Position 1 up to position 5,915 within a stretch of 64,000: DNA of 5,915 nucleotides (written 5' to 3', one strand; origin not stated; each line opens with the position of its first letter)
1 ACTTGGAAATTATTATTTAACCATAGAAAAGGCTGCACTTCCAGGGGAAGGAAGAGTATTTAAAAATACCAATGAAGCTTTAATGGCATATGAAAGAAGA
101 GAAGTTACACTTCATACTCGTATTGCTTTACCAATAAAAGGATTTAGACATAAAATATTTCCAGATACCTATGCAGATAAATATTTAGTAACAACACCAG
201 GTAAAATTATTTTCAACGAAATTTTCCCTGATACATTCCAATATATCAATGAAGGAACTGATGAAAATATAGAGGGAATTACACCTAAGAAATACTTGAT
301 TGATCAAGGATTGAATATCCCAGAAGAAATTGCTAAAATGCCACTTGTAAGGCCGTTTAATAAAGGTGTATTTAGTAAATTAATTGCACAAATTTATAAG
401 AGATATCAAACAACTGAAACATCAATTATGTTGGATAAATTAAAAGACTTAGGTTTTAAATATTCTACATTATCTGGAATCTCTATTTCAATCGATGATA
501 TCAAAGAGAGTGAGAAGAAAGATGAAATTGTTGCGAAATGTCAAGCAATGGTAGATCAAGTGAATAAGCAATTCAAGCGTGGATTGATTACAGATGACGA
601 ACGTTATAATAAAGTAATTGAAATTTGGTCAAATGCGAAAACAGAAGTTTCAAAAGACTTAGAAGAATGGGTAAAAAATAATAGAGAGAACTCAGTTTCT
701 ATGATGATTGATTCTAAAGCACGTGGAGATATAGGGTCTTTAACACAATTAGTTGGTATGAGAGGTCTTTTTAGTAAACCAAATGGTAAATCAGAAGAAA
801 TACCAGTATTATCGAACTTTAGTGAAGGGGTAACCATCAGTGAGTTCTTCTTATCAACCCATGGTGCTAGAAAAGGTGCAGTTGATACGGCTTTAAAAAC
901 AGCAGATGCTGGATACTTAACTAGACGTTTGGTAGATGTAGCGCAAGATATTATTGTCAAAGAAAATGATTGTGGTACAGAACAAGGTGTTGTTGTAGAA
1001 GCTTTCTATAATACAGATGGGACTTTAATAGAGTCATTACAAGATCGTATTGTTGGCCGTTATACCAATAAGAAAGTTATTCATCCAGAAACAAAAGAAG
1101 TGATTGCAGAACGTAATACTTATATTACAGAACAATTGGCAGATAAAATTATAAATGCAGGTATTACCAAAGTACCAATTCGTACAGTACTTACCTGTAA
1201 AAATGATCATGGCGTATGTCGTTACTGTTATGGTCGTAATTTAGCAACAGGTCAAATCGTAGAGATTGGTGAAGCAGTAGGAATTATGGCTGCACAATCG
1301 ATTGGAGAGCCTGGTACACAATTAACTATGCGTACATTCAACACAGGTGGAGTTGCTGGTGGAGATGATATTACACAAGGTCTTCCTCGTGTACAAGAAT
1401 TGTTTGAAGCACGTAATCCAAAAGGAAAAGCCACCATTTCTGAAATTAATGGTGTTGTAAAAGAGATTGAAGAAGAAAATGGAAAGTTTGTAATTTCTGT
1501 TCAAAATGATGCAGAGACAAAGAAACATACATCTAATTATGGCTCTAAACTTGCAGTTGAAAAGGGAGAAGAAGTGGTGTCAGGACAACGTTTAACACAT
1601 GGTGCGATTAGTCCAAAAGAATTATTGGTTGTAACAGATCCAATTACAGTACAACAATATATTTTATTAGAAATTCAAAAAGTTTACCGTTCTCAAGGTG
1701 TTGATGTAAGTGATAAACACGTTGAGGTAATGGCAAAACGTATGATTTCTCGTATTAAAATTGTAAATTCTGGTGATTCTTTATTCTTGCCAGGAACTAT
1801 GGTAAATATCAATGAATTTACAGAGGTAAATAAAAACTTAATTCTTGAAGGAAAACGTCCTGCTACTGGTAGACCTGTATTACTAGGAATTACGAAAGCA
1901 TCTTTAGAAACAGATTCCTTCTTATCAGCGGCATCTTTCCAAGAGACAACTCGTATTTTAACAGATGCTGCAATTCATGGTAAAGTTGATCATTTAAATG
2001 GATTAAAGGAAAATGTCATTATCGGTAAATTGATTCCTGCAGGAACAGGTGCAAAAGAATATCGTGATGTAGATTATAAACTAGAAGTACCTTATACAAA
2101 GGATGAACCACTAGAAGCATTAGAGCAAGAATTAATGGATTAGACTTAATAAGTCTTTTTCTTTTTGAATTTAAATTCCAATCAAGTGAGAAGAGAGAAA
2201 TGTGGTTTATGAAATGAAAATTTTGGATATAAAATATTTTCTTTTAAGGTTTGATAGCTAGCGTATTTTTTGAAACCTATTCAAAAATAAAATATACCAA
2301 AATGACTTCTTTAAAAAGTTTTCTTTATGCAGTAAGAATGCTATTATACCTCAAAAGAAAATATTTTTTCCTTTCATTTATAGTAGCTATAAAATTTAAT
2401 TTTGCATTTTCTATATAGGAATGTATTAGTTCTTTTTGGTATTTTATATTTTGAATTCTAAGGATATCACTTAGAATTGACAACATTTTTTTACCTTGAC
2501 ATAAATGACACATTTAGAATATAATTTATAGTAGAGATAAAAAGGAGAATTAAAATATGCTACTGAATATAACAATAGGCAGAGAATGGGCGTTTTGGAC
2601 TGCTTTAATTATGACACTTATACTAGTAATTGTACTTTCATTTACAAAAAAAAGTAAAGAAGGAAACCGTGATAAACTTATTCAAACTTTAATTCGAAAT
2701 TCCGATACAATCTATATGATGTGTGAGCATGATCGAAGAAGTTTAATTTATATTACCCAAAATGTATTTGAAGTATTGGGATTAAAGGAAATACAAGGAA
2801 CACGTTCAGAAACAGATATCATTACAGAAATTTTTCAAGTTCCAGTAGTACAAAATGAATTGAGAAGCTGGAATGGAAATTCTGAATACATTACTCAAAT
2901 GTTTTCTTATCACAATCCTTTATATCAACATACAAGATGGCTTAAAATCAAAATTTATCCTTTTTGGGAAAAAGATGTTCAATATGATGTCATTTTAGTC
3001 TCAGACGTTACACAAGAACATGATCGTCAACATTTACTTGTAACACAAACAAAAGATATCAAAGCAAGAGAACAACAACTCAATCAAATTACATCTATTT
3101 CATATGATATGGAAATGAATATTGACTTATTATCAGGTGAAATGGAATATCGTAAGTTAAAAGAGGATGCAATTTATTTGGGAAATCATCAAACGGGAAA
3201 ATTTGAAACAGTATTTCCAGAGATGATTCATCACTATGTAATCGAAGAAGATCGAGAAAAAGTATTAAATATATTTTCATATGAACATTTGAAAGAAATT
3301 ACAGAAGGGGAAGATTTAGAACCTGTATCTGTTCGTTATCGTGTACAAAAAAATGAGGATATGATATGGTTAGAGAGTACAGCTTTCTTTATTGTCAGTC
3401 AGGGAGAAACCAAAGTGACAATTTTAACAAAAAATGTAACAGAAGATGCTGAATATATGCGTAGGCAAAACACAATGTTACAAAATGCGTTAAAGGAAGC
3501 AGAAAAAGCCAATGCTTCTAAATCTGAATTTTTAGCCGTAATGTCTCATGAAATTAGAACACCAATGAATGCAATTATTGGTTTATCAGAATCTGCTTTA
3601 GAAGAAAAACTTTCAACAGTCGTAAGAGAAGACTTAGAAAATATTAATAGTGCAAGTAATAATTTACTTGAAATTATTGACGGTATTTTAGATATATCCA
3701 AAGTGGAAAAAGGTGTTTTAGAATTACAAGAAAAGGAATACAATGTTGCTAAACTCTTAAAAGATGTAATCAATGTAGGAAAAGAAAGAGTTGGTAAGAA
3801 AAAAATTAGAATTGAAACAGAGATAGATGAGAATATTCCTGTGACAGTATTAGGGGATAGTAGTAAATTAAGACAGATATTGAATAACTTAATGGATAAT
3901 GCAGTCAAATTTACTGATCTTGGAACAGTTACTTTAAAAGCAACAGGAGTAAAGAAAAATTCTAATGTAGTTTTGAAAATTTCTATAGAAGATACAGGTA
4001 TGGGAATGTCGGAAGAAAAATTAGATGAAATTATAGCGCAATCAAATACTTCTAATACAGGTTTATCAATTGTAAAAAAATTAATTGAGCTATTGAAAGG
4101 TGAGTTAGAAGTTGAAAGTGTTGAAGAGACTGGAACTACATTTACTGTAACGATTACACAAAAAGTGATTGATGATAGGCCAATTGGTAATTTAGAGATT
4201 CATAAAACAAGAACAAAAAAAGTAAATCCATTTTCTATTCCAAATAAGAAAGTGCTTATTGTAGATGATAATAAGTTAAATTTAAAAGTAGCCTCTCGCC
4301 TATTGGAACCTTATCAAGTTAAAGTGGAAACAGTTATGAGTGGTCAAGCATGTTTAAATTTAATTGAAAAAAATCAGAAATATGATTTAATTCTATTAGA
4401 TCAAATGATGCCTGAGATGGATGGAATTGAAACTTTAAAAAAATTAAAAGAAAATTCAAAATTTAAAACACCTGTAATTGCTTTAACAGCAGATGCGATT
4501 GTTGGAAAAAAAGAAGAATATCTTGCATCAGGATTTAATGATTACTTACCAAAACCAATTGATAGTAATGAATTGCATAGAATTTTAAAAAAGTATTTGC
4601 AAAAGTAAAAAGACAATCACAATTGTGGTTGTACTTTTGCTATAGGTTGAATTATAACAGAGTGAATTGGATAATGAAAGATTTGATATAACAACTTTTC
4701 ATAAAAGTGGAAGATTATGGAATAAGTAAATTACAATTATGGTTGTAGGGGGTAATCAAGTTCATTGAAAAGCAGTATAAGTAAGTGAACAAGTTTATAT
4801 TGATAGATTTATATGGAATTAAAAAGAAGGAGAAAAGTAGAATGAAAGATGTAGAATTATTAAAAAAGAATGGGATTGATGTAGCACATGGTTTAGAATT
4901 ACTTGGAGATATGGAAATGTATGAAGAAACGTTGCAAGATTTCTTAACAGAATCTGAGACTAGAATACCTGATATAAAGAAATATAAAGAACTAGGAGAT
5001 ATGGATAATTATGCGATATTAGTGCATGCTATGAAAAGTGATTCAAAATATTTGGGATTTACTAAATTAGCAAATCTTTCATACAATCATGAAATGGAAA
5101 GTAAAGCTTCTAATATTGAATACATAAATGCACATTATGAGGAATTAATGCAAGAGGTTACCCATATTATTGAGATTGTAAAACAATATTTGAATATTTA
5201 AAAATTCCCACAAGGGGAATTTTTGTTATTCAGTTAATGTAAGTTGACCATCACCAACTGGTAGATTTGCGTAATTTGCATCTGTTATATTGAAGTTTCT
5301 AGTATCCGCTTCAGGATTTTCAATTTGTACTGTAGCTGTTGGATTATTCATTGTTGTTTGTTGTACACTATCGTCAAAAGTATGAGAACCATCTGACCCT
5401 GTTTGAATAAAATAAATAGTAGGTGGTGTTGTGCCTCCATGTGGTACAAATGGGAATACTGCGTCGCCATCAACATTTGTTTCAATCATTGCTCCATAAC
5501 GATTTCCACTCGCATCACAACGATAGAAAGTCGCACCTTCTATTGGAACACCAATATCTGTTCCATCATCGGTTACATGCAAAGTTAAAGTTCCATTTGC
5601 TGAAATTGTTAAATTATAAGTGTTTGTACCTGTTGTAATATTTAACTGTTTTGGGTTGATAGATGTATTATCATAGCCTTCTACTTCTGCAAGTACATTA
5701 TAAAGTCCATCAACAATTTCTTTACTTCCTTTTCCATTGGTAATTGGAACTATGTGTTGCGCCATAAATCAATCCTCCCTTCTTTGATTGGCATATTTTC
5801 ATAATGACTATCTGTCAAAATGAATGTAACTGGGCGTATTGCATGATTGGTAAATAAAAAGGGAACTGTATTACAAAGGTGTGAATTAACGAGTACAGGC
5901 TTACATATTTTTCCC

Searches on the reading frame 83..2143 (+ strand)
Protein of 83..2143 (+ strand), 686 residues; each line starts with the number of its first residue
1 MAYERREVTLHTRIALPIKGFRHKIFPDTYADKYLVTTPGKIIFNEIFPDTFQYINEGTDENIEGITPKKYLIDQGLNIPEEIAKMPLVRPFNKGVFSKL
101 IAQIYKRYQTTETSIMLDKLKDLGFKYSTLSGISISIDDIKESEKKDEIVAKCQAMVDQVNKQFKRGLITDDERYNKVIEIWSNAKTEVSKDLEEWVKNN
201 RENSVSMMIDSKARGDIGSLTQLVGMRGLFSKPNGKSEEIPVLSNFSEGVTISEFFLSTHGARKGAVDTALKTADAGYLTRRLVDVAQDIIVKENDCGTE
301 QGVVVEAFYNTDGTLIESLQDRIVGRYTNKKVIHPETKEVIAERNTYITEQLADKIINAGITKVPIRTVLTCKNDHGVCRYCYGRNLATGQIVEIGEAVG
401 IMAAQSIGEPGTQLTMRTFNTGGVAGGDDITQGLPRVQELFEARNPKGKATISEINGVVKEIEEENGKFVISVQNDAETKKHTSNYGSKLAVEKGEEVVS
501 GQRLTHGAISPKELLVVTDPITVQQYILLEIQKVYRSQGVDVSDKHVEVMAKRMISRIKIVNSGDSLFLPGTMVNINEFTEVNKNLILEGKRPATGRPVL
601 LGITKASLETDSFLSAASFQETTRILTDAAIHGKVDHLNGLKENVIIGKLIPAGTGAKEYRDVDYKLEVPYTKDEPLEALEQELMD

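Call 10: search_protein_families(library=pfam, proteins=[window:83-2143:+], max_evalue=0.0001)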
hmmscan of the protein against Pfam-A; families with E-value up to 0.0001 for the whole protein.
window:83-2143:+ (686 aa): 3 families
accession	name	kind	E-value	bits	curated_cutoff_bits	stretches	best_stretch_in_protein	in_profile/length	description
PF04998.22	RNA_pol_Rpb1_5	-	2.6e-56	191.5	28.5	1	249-609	1-265/267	RNA polymerase Rpb1, domain 5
PF04983.23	RNA_pol_Rpb1_3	-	8.7e-21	74.9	28.9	1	3-140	41-162/162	RNA polymerase Rpb1, domain 3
PF05000.22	RNA_pol_Rpb1_4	-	4.3e-12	46.3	24.8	1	169-234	1-79/107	RNA polymerase Rpb1, domain 4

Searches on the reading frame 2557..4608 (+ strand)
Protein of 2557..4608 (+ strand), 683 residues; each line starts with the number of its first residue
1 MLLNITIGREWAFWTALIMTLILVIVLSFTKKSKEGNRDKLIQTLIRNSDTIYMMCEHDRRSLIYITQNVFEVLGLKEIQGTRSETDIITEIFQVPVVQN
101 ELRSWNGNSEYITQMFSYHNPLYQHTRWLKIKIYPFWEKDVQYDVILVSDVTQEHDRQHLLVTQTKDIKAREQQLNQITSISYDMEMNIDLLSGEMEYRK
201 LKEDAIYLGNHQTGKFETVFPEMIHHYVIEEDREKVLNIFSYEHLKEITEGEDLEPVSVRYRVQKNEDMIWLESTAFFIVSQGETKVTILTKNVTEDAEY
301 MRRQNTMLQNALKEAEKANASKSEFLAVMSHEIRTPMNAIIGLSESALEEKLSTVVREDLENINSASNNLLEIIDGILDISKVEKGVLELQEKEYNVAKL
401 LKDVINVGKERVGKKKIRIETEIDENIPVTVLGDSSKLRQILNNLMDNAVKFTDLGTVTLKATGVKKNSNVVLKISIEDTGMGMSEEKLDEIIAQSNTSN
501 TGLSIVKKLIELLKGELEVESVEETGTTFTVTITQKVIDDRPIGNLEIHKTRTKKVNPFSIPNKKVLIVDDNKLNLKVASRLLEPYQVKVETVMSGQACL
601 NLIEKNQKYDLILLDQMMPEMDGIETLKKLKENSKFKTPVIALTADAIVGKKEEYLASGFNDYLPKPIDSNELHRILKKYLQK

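Call 10: search_protein_families(library=pfam, proteins=[window:2557-4608:+], max_evalue=0.0001)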
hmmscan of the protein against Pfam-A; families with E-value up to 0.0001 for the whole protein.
window:2557-4608:+ (683 aa): 3 families
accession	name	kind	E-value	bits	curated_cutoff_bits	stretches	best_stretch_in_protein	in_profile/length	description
PF00072.30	Response_reg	-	8.5e-27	94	30.2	1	566-677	1-110/111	Response regulator receiver domain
PF02518.31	HATPase_c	-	2.8e-19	70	26.4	1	433-534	1-108/111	Histidine kinase-, DNA gyrase B-, and HSP90-like ATPase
PF00512.31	HisKA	-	5.1e-18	65.3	26.9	1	321-386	1-66/66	His Kinase A (phospho-acceptor) domain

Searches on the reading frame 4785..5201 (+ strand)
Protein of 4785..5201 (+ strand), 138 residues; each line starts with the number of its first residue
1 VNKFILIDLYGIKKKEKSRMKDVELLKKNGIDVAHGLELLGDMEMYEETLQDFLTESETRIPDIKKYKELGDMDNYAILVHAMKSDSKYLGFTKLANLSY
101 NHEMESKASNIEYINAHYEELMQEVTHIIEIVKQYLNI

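Call 10: search_protein_families(library=pfam, proteins=[window:4785-5201:+], max_evalue=0.0001)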
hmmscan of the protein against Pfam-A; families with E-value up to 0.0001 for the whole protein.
window:4785-5201:+ (138 aa): 1 family
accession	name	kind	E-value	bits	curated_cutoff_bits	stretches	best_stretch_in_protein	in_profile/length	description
PF01627.28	Hpt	-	2.7e-06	27.9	24.6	1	49-121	2-74/84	Hpt domain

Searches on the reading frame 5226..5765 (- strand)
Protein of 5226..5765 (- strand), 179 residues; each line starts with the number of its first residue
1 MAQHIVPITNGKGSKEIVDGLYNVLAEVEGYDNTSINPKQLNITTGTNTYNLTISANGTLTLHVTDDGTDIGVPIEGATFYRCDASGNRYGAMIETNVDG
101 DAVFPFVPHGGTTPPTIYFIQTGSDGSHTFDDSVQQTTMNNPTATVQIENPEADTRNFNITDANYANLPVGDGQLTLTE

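Call 10: search_protein_families(library=pfam, proteins=[window:5226-5765:-], max_evalue=0.0001)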
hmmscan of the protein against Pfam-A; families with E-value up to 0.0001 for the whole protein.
window:5226-5765:- (179 aa): 0 families

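Call 64: search_protein_families(library=pfam, proteins=[window:5226-5765:-], max_evalue=0.01)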
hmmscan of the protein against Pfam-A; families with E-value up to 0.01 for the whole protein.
window:5226-5765:- (179 aa): 1 family
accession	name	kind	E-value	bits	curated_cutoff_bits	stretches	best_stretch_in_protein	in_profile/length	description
PF13944.12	Calycin_like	-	0.003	18.3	30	0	135-174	14-54/124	Calycin-like beta-barrel domain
